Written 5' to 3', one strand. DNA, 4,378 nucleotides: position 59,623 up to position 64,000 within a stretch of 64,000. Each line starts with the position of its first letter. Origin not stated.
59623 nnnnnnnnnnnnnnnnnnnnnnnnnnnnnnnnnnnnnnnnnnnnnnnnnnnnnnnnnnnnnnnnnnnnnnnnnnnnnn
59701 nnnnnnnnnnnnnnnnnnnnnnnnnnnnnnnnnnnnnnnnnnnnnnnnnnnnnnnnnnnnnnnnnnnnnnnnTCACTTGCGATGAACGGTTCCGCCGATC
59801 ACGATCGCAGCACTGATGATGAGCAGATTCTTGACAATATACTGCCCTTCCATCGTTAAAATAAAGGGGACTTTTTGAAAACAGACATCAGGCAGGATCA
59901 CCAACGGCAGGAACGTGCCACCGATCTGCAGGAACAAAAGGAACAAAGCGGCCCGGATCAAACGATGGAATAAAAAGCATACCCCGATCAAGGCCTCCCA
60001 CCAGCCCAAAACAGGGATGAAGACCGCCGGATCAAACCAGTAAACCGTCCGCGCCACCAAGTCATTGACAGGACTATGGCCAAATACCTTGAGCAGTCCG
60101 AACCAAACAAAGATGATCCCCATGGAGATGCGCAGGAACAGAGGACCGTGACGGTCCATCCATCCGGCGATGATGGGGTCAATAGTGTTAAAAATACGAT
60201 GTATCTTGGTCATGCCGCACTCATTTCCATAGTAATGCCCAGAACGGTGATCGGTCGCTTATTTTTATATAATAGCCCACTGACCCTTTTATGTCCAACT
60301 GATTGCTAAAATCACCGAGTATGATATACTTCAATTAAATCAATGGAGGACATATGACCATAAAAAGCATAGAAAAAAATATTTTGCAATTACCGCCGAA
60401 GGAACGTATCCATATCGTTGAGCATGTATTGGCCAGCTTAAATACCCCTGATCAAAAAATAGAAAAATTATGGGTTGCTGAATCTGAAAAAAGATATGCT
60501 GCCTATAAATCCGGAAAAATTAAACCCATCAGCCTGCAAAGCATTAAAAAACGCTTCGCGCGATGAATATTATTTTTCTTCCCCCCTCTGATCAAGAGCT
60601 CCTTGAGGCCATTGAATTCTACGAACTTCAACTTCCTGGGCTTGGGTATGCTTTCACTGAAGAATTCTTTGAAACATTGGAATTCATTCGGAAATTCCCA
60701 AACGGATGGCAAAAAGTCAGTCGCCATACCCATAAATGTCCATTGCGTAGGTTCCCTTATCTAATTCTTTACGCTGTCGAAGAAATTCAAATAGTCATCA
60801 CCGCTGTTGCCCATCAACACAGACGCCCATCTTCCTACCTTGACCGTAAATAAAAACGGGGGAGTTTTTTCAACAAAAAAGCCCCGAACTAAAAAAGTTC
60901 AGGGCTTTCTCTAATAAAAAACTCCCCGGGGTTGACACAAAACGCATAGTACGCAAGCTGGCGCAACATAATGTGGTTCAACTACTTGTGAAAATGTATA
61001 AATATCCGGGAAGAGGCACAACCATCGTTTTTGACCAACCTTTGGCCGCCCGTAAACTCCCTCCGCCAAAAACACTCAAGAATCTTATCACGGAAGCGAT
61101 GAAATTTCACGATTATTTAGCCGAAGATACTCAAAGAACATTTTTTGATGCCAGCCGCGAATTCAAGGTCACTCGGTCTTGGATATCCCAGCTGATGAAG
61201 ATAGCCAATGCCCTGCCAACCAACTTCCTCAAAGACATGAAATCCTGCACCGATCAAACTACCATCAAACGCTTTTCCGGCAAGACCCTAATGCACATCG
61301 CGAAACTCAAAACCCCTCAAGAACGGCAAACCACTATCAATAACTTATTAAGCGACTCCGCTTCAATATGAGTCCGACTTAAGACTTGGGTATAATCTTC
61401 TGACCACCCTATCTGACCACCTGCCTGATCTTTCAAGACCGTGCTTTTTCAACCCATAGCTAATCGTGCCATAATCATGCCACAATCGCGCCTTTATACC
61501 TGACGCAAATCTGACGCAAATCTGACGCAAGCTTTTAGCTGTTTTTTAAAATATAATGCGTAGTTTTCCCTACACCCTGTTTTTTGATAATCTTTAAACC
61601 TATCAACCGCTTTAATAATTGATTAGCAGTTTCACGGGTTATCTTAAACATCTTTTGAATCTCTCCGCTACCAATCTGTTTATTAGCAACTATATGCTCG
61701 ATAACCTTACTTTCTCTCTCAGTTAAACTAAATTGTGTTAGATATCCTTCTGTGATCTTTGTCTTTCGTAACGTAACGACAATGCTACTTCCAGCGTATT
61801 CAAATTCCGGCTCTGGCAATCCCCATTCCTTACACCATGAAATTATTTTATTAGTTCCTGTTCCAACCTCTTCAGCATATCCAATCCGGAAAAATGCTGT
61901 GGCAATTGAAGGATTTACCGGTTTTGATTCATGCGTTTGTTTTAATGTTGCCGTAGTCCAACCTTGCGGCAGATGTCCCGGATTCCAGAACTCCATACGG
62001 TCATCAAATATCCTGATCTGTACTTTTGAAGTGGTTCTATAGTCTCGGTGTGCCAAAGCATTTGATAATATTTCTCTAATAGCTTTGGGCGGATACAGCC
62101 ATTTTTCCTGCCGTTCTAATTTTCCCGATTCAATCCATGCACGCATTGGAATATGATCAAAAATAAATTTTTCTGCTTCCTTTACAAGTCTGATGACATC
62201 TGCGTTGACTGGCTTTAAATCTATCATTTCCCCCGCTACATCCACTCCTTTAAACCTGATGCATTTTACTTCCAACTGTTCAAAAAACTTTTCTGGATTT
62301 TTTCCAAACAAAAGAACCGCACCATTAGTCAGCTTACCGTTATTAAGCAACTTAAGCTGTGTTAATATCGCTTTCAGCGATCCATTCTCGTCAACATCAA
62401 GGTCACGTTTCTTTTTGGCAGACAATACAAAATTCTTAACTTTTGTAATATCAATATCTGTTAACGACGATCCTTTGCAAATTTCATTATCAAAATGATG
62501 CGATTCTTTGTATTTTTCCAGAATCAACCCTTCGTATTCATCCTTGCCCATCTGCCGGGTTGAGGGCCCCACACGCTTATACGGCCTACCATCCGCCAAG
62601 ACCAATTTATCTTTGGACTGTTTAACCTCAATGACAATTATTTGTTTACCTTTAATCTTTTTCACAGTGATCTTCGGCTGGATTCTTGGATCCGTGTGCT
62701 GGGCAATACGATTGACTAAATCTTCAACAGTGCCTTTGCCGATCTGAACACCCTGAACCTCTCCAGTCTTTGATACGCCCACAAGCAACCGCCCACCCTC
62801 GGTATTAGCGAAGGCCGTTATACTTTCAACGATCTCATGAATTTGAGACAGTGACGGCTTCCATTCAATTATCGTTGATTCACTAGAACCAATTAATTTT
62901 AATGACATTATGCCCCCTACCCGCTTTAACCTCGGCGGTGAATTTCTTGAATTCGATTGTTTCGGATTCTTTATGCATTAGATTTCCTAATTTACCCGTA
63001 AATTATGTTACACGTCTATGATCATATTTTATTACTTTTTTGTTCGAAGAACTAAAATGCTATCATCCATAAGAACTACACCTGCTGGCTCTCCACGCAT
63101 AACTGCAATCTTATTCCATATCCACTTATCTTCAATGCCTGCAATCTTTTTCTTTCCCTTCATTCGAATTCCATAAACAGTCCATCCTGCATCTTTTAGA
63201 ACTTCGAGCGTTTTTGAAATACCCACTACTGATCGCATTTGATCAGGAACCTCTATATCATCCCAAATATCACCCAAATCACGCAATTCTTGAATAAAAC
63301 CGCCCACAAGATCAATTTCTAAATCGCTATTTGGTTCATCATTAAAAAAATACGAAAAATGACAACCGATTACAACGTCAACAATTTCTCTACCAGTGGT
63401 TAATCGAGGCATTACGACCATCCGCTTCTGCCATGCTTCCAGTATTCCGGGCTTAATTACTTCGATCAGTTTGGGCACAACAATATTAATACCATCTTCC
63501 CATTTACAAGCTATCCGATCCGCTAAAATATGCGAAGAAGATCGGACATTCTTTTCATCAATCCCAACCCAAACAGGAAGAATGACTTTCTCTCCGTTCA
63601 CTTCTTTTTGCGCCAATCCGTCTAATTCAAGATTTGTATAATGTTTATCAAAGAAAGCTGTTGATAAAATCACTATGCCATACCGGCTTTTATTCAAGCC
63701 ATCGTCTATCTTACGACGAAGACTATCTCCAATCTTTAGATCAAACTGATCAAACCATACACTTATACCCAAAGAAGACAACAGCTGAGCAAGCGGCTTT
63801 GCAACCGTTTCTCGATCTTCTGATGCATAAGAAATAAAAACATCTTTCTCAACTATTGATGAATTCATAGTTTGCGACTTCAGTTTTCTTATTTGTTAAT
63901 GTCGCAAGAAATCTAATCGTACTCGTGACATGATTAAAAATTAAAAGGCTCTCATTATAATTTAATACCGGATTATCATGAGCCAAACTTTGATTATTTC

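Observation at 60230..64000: AT-rich accessory island with plasmid-like features and candidate defence genes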

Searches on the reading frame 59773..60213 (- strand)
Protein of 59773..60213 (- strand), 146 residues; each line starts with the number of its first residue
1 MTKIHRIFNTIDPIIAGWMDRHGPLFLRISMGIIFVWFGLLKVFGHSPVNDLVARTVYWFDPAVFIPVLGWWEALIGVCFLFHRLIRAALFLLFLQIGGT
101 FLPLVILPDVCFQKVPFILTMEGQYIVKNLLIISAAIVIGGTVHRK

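Call 3: search_protein_families(library=pfam, proteins=[window:59773-60213:-], max_evalue=0.01)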
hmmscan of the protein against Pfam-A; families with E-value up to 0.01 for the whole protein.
window:59773-60213:- (146 aa): 2 families
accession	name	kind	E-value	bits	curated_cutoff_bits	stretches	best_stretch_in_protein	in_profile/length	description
PF04224.18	DUF417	-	0.0022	18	27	0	19-45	10-36/175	Protein of unknown function, DUF417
PF07681.17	DoxX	-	0.0024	18.9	23.6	1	23-97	1-76/85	DoxX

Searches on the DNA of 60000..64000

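Call 101: search_rna_families(source=window, start=60000, end=64000, threshold=evalue, max_evalue=1)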
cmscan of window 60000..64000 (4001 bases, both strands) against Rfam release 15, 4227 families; matches with E-value up to 1: 6.
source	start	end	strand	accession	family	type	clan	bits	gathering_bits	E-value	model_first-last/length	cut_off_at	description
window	60856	60930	-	RF03325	mir-4872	Gene; miRNA;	-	26.3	58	0.022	1-76/76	no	mir-4872 microRNA precursor family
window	60866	60955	-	RF00121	MicC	Gene; sRNA;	-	26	90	0.84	1-123/123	no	MicC RNA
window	60873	60936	-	RF00506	Thr_leader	Cis-reg; leader;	-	24.3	55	0.18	1-118/118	no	Threonine operon leader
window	60874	60925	-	RF01472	rli40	Gene; sRNA;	-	22.7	100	0.011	1-263/263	no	Listeria sRNA rli40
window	60876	60984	-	RF01474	rli42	Gene; sRNA;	-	18.5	80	0.69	1-171/171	no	Listeia sRNA rli42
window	60828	60926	-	RF01794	sok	Gene; antitoxin;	-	17.4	59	0.97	1-157/157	no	sok antitoxin (CssrC)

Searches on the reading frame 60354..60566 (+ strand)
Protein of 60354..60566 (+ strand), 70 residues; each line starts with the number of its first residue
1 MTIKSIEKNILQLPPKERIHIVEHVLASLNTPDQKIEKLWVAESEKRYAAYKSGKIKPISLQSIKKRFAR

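Call 3: search_protein_families(library=pfam, proteins=[window:60354-60566:+], max_evalue=0.01)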
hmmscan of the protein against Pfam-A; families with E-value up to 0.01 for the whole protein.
window:60354-60566:+ (70 aa): 1 family
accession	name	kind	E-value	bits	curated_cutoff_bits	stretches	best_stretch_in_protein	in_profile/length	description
PF09720.15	Unstab_antitox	-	4.7e-14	52.6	23.3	1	12-61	1-51/54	Putative addiction module component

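Call 4: search_protein_families(library=padloc, proteins=[window:60354-60566:+], max_evalue=0.01)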
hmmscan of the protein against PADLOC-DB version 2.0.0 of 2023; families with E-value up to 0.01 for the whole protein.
window:60354-60566:+ (70 aa): 0 families

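Call 40: search_protein_families(library=ncbifam, proteins=[window:60354-60563:+], max_evalue=0.01)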
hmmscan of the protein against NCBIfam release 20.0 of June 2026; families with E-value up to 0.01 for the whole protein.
window:60354-60563:+ (70 aa): 1 family
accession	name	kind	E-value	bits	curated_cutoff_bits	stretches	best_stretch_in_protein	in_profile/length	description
TIGR02574.1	stabl_TIGR02574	hypoth_equivalog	3.4e-11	42.9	31.9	1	9-68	1-62/65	putative addiction module component, TIGR02574 family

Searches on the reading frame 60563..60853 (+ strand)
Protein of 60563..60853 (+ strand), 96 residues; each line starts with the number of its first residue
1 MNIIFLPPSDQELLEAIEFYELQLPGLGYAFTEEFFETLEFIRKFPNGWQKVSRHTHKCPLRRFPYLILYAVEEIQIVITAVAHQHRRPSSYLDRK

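Call 3: search_protein_families(library=pfam, proteins=[window:60563-60853:+], max_evalue=0.01)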
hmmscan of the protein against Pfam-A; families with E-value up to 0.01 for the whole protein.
window:60563-60853:+ (96 aa): 1 family
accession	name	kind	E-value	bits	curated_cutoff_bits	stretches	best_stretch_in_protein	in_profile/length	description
PF05016.21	ParE_toxin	-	5.1e-06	27.4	23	1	3-88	1-88/89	ParE toxin of type II toxin-antitoxin system, parDE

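Call 4: search_protein_families(library=padloc, proteins=[window:60563-60853:+], max_evalue=0.01)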
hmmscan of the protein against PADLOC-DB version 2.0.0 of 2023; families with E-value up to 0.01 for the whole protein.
window:60563-60853:+ (96 aa): 0 families

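Call 40: search_protein_families(library=ncbifam, proteins=[window:60563-60850:+], max_evalue=0.01)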
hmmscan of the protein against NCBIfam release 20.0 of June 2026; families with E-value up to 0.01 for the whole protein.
window:60563-60850:+ (96 aa): 0 families

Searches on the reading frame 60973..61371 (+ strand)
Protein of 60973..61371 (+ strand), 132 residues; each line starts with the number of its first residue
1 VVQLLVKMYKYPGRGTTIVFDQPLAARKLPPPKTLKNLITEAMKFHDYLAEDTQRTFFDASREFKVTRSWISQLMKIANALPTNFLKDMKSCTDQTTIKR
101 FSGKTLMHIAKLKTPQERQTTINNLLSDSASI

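Call 3: search_protein_families(library=pfam, proteins=[window:60973-61371:+], max_evalue=0.01)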
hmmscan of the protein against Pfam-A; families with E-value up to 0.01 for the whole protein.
window:60973-61371:+ (132 aa): 0 families

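Call 4: search_protein_families(library=padloc, proteins=[window:60973-61371:+], max_evalue=0.01)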
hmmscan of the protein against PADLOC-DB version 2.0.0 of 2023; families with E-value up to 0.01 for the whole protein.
window:60973-61371:+ (132 aa): 0 families

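Call 13: search_protein_families(library=pfam, proteins=[window:60973-61368:+], max_evalue=1)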
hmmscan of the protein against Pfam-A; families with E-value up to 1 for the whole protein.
window:60973-61368:+ (132 aa): 0 families

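Call 40: search_protein_families(library=ncbifam, proteins=[window:60973-61368:+], max_evalue=0.01)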
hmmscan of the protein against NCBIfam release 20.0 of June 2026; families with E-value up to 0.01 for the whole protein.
window:60973-61368:+ (132 aa): 0 families

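Call 42: search_solved_structures(query=window:60973-61368:+, max_evalue=10)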
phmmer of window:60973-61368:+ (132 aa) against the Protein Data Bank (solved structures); distinct sequences matched with E-value up to 10: 0.

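Call 85: search_solved_structures(query=A8, max_evalue=10, show_alignments=2)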
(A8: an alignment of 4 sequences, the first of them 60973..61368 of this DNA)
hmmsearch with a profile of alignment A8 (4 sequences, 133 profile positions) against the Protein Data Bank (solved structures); distinct sequences matched with E-value up to 10: 1.
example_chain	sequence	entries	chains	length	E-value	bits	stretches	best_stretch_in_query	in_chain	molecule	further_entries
9e71_BQ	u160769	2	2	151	0.006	19.6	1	32-89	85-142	Small ribosomal subunit protein uS15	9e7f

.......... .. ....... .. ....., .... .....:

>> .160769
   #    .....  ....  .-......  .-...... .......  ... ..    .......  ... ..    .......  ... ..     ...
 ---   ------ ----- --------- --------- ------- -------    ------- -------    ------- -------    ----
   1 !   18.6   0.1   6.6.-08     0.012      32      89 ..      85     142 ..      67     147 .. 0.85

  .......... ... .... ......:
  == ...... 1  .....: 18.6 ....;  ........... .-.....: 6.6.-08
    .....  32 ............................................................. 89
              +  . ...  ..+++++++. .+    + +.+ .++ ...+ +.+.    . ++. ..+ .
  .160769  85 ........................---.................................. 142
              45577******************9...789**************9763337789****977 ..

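Call 104: search_dna_similar(query=window:60973-61368:+, collection=plasmids, mode=protein, max_evalue=0.01, max_rows=15)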
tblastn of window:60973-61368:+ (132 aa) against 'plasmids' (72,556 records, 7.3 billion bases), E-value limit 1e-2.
No match.
